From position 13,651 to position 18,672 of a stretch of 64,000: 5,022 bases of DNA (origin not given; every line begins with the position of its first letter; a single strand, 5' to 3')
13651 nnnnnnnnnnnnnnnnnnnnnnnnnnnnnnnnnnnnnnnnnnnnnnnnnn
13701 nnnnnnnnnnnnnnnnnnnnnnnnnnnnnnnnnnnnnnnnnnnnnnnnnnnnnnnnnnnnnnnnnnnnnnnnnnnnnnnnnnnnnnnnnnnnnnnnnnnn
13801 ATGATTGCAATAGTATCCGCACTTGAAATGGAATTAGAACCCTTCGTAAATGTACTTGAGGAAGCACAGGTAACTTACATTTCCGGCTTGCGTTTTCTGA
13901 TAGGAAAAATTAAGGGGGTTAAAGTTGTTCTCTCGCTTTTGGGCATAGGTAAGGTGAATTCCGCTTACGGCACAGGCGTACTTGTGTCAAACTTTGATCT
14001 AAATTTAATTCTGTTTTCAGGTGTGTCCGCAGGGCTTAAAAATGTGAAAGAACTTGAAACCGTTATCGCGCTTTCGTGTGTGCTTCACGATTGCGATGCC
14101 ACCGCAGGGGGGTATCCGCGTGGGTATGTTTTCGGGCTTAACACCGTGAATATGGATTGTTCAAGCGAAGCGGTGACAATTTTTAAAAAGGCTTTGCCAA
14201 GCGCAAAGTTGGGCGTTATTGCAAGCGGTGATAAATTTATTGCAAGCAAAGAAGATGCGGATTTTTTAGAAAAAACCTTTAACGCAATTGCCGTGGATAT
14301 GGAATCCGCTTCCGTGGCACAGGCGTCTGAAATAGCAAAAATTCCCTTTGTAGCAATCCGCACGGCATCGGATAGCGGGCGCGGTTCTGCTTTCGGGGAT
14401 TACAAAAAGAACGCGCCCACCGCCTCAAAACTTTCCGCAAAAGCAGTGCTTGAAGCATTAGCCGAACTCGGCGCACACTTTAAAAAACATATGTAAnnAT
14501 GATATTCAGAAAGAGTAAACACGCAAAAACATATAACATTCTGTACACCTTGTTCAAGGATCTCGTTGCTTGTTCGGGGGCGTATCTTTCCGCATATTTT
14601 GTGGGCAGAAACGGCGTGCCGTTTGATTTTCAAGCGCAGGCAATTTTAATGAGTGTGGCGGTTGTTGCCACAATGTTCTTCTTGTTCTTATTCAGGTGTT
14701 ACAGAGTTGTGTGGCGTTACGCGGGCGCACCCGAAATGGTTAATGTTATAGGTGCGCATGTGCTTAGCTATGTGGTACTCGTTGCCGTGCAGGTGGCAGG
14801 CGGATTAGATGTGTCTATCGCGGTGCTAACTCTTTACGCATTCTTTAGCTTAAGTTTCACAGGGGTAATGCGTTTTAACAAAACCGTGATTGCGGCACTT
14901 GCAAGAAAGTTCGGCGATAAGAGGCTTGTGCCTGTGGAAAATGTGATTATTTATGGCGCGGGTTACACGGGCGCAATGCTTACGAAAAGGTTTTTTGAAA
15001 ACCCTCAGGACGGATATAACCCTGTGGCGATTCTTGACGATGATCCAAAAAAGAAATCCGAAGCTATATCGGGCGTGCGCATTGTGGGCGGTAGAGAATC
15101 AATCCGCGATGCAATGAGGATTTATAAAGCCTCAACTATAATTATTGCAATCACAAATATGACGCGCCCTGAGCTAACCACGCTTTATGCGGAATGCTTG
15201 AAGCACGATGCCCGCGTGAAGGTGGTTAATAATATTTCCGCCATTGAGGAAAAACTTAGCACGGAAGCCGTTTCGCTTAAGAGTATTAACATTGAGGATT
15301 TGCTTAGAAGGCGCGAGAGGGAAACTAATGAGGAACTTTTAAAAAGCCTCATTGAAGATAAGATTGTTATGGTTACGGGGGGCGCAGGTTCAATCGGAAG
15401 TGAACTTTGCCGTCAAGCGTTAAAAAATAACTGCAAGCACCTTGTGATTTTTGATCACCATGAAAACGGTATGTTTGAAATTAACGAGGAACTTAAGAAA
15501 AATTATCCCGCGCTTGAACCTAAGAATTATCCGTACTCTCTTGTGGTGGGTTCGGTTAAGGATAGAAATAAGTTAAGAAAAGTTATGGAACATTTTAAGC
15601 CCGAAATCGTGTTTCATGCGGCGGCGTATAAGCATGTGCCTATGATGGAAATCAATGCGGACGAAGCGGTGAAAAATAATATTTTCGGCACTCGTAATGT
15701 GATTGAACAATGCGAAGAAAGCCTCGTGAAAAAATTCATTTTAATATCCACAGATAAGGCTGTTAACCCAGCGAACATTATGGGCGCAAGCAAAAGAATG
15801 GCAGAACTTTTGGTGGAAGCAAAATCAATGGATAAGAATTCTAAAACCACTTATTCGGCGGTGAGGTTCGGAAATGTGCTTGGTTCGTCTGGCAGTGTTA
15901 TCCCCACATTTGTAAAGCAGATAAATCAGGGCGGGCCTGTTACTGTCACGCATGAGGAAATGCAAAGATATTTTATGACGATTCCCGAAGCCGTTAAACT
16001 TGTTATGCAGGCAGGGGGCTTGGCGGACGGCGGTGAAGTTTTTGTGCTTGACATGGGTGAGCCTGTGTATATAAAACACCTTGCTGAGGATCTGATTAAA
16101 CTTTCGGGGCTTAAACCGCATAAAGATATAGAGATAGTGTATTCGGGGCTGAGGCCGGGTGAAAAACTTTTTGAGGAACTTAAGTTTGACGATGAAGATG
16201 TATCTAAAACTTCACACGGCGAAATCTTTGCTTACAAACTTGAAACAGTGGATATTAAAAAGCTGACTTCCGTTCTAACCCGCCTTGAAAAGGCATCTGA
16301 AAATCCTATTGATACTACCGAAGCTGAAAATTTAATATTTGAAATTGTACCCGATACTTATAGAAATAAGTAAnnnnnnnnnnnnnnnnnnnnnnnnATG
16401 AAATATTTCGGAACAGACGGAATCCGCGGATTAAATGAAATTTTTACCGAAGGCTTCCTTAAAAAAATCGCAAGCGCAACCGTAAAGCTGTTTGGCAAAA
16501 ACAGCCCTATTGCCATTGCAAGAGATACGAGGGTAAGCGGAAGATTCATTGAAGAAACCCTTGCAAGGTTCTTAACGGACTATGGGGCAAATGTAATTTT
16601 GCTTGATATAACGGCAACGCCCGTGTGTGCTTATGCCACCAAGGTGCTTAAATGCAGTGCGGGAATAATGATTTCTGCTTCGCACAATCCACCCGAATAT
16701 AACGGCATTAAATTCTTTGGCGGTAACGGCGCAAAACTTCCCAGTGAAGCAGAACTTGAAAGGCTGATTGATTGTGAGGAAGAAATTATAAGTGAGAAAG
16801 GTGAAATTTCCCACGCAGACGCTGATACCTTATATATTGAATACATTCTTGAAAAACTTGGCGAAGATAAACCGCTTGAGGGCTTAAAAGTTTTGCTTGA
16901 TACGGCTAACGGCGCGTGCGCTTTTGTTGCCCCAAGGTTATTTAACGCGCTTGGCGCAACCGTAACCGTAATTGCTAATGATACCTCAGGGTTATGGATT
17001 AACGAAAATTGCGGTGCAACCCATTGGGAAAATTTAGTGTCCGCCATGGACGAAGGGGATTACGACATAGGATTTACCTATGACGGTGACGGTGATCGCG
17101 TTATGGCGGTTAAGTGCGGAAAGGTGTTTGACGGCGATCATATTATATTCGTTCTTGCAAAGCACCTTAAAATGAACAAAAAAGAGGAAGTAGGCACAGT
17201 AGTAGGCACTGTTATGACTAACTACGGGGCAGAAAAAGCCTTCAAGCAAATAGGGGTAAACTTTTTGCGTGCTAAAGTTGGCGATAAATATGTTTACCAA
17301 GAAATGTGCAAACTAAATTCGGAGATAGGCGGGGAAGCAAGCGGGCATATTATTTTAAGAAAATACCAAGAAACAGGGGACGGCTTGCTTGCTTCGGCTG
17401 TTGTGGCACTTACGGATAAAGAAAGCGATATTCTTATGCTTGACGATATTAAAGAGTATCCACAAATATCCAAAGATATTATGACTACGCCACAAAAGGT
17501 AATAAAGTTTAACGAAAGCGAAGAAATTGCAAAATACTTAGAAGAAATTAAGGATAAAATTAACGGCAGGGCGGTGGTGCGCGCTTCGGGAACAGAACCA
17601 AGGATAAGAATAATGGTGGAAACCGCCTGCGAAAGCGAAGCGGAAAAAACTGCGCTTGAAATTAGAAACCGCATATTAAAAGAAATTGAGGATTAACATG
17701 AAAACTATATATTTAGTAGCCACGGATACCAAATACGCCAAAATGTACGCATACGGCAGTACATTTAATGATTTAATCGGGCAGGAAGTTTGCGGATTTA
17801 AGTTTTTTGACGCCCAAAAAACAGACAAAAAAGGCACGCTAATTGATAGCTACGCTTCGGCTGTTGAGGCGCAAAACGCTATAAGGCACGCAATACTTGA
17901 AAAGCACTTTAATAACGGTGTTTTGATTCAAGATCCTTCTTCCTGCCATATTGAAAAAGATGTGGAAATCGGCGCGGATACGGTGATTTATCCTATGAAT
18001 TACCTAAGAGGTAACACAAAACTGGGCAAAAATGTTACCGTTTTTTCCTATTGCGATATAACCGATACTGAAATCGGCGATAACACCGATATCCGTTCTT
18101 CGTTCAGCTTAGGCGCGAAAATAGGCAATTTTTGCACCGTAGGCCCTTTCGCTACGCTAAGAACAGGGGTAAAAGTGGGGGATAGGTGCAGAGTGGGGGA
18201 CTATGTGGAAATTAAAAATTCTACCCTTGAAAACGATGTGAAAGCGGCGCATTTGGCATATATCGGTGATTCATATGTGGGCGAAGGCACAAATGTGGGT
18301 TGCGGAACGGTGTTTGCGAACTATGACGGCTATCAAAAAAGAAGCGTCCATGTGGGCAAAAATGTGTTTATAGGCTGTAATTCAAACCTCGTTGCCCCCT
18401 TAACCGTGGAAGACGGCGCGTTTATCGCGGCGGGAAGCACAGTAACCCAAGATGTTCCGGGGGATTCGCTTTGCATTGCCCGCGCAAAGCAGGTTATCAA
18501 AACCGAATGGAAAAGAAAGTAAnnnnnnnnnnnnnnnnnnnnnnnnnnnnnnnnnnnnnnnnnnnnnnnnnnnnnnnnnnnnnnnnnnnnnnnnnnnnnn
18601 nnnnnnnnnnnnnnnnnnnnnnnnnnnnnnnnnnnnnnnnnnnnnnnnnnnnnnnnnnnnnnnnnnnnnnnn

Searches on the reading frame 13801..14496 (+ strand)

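Call 25: search_protein_families(library=pfam, proteins=[window:13801-14496:+], max_evalue=0.0001)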
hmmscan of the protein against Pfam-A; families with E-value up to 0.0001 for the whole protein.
window:13801-14496:+ (231 aa): 1 family
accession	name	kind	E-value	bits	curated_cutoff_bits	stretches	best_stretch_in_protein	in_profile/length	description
PF01048.26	PNP_UDP_1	-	1.6e-31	110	25.1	1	2-220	2-232/233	Phosphorylase superfamily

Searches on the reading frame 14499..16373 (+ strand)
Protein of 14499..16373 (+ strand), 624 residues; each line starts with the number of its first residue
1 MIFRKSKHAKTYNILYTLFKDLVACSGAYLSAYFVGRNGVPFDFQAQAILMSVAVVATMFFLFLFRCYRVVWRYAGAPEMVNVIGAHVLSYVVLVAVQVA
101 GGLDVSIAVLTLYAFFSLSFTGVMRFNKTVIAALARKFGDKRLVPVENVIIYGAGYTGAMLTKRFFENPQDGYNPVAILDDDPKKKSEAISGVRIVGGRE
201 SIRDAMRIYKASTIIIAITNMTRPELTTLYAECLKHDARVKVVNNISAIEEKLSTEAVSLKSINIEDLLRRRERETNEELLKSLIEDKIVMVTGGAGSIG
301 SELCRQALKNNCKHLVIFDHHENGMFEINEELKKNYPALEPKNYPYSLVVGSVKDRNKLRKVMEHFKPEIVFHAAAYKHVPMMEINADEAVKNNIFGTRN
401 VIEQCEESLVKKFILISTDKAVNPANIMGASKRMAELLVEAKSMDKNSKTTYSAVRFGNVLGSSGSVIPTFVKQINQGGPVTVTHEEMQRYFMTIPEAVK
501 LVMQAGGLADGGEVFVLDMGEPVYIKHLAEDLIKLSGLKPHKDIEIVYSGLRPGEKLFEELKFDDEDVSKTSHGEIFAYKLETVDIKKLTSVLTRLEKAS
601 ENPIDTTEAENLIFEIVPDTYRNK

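Call 25: search_protein_families(library=pfam, proteins=[window:14499-16373:+], max_evalue=0.0001)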
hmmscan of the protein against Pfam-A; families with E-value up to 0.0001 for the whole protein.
window:14499-16373:+ (624 aa): 11 families
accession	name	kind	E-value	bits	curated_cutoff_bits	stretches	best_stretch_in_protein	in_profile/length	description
PF02719.21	Polysacc_synt_2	-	1.7e-119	398.8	20.2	1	290-579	1-291/293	Polysaccharide biosynthesis protein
PF01370.27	Epimerase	-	4.9e-26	92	20.9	1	290-505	1-224/240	NAD dependent epimerase/dehydratase family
PF16363.11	GDP_Man_Dehyd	-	2.7e-16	60.4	27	1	291-420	1-131/332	GDP-mannose 4,6 dehydratase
PF01073.25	3Beta_HSD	-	5.3e-15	55.6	22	1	291-425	1-123/280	3-beta hydroxysteroid dehydrogenase/isomerase family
PF04321.23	RmlD_sub_bind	-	3.3e-14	53.1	27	1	290-486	3-178/287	RmlD substrate binding domain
PF13727.12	CoA_binding_3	-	3.1e-10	40.8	25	1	72-239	9-170/175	CoA-binding domain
PF13460.12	NAD_binding_10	-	6.3e-10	39.7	27.2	1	294-459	1-145/184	NAD(P)H-binding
PF00106.31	adh_short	-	9.7e-06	25.6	26.6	1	288-367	1-72/195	short chain dehydrogenase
PF02254.24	TrkA_N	-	1.4e-05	25.8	23.8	0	149-243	1-95/116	TrkA-N domain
PF07993.18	NAD_binding_4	-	1.4e-05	24.8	20.1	0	293-436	2-154/258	Male sterility protein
PF08659.16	KR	-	3e-05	24.5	22.6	1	290-417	3-135/180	KR domain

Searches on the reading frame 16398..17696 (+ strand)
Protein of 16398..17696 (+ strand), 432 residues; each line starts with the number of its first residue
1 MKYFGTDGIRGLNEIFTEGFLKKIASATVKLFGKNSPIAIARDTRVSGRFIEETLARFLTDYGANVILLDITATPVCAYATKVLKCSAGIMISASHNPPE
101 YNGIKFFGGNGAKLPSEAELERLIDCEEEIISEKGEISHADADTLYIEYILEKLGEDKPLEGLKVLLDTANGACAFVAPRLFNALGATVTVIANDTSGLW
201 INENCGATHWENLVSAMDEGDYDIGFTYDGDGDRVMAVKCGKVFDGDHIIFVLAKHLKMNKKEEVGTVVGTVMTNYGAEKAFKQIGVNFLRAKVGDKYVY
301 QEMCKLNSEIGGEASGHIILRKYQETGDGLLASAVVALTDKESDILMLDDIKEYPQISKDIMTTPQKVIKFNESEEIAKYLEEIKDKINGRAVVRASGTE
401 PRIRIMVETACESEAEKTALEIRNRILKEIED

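Call 62: search_protein_families(library=pfam, proteins=[window:16398-17696:+], max_evalue=0.001)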
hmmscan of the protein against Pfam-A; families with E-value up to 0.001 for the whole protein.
window:16398-17696:+ (432 aa): 4 families
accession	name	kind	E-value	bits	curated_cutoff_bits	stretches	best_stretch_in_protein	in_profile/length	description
PF02878.22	PGM_PMM_I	-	2.1e-37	128.4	22.5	1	2-122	2-129/138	Phosphoglucomutase/phosphomannomutase, alpha/beta/alpha domain I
PF02880.22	PGM_PMM_III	-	1.6e-26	93.1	20.7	1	245-337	1-94/115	Phosphoglucomutase/phosphomannomutase, alpha/beta/alpha domain III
PF02879.22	PGM_PMM_II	-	6.2e-11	43.2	29.3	1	146-239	3-100/103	Phosphoglucomutase/phosphomannomutase, alpha/beta/alpha domain II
PF00408.26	PGM_PMM_IV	-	1.9e-09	37.8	23.1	1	385-423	28-66/68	Phosphoglucomutase/phosphomannomutase, C-terminal domain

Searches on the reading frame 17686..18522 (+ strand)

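Call 62: search_protein_families(library=pfam, proteins=[window:17686-18522:+], max_evalue=0.001)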
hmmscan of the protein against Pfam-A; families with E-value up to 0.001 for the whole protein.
window:17686-18522:+ (278 aa): 4 families
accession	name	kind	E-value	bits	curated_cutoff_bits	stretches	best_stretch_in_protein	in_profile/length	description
PF00132.30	Hexapep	-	1.6e-29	100.8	27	2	143-178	1-36/36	Bacterial transferase hexapeptide (six repeats)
PF25084.1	LbH_EIF2B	-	8.1e-11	42.3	54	2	146-208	24-85/105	EIF2B subunit epsilon LbH domain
PF14602.12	Hexapep_2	-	6.2e-08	32.7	27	1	221-255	2-34/34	Hexapeptide repeat of succinyl-transferase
PF25087.1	GMPPB_C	-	5.6e-06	26.5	39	0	162-192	57-88/110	GMPPB C-terminal domain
